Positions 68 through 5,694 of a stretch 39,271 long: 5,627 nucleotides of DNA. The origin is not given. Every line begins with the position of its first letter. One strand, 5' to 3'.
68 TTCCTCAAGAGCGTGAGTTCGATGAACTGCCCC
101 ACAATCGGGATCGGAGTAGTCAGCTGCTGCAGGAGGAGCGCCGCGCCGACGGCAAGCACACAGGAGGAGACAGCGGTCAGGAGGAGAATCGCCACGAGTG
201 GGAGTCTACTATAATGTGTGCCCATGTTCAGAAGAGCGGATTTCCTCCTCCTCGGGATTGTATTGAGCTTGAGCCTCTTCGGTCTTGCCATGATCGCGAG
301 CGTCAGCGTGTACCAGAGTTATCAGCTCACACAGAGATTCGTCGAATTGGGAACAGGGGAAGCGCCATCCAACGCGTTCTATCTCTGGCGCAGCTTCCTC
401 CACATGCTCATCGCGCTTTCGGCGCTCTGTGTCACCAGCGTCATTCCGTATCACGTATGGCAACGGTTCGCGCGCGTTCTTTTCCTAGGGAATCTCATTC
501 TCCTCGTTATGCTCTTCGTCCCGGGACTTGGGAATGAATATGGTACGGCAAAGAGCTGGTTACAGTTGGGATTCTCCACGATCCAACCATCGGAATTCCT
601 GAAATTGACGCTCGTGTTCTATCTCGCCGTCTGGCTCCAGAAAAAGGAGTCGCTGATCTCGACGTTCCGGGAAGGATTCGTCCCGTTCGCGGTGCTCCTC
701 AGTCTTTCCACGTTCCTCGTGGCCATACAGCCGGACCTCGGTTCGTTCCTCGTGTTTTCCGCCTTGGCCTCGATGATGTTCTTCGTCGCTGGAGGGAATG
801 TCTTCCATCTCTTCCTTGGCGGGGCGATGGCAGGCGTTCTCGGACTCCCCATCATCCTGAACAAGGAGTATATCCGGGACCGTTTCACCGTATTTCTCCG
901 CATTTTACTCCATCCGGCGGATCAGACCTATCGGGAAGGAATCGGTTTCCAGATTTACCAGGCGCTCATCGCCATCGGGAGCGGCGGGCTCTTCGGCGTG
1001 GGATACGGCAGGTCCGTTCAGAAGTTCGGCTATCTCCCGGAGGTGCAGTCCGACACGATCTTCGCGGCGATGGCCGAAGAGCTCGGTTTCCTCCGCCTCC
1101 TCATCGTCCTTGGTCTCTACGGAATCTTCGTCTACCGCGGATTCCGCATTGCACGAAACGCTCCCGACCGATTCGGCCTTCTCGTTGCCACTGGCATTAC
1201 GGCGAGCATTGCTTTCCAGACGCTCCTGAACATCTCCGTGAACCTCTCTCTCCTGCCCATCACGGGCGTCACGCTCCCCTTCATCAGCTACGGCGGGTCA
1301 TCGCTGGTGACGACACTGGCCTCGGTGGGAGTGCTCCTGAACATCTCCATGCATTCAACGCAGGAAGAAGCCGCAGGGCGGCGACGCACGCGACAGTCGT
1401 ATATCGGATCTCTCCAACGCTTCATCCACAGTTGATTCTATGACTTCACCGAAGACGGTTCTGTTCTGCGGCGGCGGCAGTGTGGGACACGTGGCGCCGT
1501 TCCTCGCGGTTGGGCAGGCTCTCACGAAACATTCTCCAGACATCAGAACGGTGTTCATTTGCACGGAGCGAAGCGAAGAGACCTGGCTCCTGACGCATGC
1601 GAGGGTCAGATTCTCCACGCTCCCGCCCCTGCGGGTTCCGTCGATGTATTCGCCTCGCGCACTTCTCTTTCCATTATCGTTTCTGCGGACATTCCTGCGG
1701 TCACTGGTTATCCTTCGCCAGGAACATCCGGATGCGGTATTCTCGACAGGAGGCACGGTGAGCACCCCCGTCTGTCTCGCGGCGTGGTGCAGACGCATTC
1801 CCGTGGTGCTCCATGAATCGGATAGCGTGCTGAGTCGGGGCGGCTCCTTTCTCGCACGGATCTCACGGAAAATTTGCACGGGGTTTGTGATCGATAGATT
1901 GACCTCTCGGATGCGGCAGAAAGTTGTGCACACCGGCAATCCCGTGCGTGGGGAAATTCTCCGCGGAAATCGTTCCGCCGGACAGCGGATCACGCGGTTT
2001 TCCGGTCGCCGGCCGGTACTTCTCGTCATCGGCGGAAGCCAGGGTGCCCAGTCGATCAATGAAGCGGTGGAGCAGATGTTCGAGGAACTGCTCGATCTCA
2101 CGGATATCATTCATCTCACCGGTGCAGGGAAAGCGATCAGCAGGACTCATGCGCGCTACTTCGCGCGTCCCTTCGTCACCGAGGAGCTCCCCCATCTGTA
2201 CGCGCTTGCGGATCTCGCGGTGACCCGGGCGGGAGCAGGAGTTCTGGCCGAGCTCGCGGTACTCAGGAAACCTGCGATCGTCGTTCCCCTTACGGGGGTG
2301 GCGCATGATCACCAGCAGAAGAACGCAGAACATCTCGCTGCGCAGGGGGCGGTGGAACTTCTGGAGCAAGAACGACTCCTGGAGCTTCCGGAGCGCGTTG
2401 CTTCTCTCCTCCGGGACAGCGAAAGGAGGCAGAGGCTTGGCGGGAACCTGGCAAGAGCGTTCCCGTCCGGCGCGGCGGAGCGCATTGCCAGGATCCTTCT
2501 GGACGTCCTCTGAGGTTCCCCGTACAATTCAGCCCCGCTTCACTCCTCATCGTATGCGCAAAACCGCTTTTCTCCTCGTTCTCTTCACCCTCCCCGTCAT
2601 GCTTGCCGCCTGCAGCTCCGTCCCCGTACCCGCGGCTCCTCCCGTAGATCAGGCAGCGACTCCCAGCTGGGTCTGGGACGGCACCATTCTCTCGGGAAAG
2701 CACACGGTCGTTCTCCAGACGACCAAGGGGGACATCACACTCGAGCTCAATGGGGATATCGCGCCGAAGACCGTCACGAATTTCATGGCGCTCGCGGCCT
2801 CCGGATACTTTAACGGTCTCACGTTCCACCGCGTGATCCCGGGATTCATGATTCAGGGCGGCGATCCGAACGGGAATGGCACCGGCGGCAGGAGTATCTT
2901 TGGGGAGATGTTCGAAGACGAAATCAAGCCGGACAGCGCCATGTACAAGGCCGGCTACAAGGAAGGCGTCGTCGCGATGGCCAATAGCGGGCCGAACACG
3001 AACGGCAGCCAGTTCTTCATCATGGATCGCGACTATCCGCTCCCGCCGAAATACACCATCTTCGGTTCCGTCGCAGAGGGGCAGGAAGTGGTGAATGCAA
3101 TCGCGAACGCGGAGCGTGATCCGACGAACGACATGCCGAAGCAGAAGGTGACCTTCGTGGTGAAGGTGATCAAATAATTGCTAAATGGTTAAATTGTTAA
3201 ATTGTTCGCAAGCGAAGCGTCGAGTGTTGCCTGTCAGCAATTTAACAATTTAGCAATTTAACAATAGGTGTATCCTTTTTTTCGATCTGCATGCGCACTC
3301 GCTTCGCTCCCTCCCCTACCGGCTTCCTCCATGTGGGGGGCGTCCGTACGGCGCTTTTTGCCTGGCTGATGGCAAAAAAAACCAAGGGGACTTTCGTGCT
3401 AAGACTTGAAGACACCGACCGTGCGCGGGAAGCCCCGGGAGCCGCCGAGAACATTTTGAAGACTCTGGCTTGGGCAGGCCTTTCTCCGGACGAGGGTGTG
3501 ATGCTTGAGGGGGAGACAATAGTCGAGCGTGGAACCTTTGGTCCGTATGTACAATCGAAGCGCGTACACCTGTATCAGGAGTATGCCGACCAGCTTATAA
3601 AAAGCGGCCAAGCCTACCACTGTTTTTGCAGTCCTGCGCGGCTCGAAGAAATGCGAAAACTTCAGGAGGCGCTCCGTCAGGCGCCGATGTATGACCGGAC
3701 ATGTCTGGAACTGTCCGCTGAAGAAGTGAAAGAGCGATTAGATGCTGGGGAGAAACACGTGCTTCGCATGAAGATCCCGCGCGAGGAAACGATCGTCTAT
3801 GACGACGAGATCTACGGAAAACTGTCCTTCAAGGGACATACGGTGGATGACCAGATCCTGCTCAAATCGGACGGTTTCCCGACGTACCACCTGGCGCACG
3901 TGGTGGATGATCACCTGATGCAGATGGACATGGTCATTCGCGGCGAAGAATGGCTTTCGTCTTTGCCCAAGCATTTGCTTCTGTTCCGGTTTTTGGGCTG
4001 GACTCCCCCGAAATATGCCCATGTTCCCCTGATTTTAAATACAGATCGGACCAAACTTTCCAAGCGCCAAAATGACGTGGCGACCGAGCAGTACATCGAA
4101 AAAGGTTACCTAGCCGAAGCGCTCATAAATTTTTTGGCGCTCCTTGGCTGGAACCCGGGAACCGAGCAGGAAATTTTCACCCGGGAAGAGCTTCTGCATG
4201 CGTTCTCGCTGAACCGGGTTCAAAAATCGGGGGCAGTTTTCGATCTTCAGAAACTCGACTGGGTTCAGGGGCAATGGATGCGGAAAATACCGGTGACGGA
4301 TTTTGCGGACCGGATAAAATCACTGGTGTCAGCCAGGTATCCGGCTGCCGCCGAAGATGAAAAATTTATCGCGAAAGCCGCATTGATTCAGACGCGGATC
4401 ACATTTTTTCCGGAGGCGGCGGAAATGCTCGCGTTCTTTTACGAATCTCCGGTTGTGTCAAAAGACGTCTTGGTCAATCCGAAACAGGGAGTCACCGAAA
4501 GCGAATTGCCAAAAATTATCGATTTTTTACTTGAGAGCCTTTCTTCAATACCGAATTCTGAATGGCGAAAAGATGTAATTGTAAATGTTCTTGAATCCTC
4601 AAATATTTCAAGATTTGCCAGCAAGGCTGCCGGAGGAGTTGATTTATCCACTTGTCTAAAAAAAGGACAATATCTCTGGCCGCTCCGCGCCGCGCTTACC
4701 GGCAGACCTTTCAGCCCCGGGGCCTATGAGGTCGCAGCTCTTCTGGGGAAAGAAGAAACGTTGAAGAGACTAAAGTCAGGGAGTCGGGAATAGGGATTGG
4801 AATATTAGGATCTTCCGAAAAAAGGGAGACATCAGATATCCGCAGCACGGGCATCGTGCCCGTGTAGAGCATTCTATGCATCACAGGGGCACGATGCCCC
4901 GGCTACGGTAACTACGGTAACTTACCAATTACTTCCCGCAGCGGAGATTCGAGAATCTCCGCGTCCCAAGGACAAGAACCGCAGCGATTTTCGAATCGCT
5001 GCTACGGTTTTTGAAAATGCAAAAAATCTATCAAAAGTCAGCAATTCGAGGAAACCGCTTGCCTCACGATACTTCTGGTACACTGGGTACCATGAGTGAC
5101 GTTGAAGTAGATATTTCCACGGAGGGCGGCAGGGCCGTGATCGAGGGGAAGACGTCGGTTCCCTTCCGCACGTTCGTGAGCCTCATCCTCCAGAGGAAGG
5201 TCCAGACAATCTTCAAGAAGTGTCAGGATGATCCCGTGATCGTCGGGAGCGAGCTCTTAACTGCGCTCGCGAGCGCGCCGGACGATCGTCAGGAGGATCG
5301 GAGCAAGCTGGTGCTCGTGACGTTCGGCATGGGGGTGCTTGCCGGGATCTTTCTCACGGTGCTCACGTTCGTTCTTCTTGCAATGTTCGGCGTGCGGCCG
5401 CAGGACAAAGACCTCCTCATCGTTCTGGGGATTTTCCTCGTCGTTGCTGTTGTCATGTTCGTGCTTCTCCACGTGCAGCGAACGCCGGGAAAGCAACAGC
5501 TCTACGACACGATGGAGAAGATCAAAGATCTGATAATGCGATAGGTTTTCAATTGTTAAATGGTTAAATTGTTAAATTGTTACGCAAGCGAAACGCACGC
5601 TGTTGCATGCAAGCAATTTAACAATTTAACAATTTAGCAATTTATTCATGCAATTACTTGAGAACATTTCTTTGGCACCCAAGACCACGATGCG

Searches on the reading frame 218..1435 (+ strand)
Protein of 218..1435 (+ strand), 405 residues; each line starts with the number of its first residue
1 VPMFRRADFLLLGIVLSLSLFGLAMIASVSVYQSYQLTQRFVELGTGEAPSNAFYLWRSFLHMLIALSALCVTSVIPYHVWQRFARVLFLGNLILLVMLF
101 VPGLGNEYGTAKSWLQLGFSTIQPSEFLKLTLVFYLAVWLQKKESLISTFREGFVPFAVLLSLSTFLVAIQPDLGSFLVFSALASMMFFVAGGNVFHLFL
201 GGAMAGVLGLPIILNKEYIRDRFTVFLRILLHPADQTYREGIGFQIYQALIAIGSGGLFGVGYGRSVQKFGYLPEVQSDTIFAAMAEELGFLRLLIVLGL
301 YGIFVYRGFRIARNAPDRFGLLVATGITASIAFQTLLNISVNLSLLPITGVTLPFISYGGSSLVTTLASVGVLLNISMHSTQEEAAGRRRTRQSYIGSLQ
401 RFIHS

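Call 15: search_protein_families(library=pfam, proteins=[window:218-1435:+], max_evalue=0.01)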
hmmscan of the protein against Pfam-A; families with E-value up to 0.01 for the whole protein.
window:218-1435:+ (405 aa): 1 family
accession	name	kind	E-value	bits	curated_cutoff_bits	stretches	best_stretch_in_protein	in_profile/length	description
PF01098.24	FTSW_RODA_SPOVE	-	1.3e-90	304.4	26.4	1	11-381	4-355/356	Cell cycle protein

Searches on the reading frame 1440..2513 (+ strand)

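Call 15: search_protein_families(library=pfam, proteins=[window:1440-2513:+], max_evalue=0.01)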
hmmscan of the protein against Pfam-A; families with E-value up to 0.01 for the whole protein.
window:1440-2513:+ (357 aa): 4 families
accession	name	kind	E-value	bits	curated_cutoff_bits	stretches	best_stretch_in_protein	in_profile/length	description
PF04101.22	Glyco_tran_28_C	-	6.3e-27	95.1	22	1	193-333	1-150/166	Glycosyltransferase family 28 C-terminal domain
PF03033.26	Glyco_transf_28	-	6e-26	91.6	26.2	1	7-145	1-137/139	Glycosyltransferase family 28 N-terminal domain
PF13579.12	Glyco_trans_4_4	-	9.3e-07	29.8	29.7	1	36-142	20-117/158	Glycosyl transferase 4-like domain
PF02350.25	Epimerase_2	-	0.00025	20.5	30.6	0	160-283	145-285/347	UDP-N-acetylglucosamine 2-epimerase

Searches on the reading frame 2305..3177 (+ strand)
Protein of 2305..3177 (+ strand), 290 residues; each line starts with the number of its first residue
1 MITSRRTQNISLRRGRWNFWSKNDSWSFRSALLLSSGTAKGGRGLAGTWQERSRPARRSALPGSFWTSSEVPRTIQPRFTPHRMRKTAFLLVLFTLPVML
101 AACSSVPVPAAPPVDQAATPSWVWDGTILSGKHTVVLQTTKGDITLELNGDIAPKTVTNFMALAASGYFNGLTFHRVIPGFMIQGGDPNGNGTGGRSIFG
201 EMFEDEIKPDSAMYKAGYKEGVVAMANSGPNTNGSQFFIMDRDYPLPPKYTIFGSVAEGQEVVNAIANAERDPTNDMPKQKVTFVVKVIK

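Call 15: search_protein_families(library=pfam, proteins=[window:2305-3177:+], max_evalue=0.01)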
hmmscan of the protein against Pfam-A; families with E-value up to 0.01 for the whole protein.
window:2305-3177:+ (290 aa): 1 family
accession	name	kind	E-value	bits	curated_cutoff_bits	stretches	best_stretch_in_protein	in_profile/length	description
PF00160.26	Pro_isomerase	-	1e-41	143.3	21.7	1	135-283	2-153/159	Cyclophilin type peptidyl-prolyl cis-trans isomerase/CLD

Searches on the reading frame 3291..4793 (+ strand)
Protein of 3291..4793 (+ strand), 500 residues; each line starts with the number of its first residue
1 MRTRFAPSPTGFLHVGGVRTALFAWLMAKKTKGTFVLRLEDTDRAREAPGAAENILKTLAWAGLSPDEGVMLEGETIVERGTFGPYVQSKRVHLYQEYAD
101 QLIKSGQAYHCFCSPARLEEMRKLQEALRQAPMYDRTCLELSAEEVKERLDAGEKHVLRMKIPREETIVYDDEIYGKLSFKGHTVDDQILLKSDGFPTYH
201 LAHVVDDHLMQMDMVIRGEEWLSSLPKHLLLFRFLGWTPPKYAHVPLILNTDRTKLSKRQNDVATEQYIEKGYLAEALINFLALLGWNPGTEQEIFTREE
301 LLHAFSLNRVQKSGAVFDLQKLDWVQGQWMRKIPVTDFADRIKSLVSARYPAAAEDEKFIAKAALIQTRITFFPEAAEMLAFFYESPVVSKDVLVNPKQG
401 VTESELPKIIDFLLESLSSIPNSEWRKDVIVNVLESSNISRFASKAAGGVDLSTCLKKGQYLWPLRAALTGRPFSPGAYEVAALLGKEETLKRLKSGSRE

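Call 15: search_protein_families(library=pfam, proteins=[window:3291-4793:+], max_evalue=0.01)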
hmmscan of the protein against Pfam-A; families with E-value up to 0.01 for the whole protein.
window:3291-4793:+ (500 aa): 2 families
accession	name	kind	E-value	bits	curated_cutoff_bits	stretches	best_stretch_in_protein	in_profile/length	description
PF00749.27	tRNA-synt_1c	-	3e-105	352.1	23.4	1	2-324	3-314/314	tRNA synthetases class I (E and Q), catalytic domain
PF19269.4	Anticodon_2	-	5.3e-24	85.7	23.6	1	349-496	9-139/141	Anticodon binding domain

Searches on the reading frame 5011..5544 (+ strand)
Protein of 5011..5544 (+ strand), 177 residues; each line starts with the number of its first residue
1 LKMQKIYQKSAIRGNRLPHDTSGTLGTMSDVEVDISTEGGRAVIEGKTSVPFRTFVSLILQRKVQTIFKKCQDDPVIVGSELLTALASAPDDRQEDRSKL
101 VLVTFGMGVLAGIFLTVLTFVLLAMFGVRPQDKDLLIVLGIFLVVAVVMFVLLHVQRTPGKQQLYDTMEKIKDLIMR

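Call 15: search_protein_families(library=pfam, proteins=[window:5011-5544:+], max_evalue=0.01)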
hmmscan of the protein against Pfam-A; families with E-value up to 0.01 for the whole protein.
window:5011-5544:+ (177 aa): 3 families
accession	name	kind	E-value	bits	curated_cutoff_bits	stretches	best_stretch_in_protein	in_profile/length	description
PF07332.16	Phage_holin_3_6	-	8.6e-05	23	28.4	1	100-173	36-110/116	Putative Actinobacterial Holin-X, holin superfamily III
PF10011.15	DUF2254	-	0.0013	18.1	28.8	1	111-173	96-161/368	Predicted membrane protein (DUF2254)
PF13347.12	MFS_2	-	0.0062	15.6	27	1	86-156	121-194/427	MFS/sugar transport protein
